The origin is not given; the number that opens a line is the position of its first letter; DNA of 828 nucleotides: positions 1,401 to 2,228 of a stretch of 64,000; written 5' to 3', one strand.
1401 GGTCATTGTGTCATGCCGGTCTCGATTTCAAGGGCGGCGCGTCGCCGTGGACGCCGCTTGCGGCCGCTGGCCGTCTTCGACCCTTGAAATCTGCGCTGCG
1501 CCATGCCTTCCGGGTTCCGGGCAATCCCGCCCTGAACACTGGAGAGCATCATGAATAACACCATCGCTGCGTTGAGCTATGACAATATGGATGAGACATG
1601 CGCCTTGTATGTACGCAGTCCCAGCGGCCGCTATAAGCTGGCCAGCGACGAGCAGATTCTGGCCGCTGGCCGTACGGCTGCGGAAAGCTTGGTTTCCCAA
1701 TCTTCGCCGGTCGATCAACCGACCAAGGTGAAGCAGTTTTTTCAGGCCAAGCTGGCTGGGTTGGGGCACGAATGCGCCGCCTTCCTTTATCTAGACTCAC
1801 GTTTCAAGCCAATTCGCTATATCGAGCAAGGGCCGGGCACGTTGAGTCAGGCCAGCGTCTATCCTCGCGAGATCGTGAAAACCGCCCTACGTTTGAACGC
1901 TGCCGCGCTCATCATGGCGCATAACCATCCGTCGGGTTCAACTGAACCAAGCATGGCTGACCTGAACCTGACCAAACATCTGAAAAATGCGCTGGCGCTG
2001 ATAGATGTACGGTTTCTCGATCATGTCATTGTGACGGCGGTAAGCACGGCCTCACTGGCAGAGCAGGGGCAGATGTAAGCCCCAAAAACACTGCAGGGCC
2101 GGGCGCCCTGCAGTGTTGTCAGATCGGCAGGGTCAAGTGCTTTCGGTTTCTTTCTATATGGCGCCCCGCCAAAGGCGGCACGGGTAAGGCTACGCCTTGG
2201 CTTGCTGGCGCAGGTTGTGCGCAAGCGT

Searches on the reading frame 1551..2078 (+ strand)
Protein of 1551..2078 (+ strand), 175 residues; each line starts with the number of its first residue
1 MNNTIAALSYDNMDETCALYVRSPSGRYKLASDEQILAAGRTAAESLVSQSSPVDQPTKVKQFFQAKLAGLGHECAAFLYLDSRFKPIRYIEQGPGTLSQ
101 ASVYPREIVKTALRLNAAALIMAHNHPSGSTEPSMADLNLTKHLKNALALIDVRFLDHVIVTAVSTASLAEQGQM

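Call 31: search_protein_families(library=pfam, proteins=[window:1551-2078:+], max_evalue=0.001)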
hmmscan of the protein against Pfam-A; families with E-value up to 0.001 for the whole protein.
window:1551-2078:+ (175 aa): 2 families
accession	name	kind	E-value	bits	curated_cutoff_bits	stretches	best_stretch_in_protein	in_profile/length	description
PF04002.20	RadC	-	3.1e-38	130.9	22.1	1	55-173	2-120/121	RadC-like JAB domain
PF14464.11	Prok-JAB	-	6.6e-05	23.2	25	1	62-150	7-100/114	Prokaryotic homologs of the JAB domain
